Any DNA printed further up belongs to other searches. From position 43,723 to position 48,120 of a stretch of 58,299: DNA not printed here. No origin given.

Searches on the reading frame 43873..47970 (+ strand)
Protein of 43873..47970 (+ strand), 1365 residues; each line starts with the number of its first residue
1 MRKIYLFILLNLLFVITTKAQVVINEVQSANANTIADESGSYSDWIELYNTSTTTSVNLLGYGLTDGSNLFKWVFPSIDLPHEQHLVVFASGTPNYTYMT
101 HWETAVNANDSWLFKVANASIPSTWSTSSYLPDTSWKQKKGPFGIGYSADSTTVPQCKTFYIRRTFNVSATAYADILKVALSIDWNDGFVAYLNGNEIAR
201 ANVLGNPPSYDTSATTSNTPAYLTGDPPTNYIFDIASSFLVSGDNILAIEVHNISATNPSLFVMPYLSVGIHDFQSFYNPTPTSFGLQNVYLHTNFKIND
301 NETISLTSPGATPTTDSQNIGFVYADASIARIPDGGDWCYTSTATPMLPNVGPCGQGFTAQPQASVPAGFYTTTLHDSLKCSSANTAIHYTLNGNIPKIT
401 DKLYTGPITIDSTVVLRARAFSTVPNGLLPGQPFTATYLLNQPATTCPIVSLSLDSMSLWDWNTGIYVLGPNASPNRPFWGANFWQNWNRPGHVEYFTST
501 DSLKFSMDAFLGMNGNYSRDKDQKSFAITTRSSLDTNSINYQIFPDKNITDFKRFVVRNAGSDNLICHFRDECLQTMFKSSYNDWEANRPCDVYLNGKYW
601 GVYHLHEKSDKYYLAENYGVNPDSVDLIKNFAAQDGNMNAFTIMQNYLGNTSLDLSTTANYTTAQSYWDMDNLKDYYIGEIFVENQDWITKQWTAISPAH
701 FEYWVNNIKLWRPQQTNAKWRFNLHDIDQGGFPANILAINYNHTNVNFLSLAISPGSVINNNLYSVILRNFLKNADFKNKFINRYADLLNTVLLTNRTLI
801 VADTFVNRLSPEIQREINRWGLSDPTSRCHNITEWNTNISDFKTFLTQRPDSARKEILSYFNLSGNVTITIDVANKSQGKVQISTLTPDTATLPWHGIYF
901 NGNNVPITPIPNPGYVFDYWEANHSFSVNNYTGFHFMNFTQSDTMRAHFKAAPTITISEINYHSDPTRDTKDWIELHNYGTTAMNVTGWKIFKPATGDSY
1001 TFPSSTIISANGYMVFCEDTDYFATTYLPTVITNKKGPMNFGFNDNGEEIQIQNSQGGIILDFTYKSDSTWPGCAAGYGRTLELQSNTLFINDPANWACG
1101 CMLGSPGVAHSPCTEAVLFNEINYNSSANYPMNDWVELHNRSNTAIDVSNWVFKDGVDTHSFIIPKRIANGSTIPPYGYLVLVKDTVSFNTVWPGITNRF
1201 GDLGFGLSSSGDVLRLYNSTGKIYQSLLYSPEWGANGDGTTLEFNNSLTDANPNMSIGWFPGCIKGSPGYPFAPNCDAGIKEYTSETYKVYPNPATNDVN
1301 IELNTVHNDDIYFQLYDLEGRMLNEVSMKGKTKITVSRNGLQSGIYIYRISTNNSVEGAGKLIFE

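Call 19: search_protein_families(library=pfam, proteins=[window:43873-47970:+], max_evalue=0.01)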
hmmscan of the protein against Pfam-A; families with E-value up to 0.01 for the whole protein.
window:43873-47970:+ (1365 aa): 6 families
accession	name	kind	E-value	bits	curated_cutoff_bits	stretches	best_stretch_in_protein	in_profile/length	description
PF00932.25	LTD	-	7.5e-42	142.6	34.3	3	951-1066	4-108/109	Lamin Tail Domain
PF08757.17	CotH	-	1e-29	104.5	23.8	1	514-851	4-320/322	CotH kinase protein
PF18962.6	Por_Secre_tail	-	9.1e-13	48.7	27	1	1290-1356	1-68/75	Secretion system C-terminal sorting domain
PF13290.12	CHB_HEX_C_1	-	6.2e-11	42.5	22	1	367-422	2-57/67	Chitobiase/beta-hexosaminidase C-terminal domain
PF13287.12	Fn3_assoc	-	8.6e-09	35.8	23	1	379-423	3-47/59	Fn3 associated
PF18998.6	Flg_new_2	-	3e-05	24.4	23.6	1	896-952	16-72/73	Divergent InlB B-repeat domain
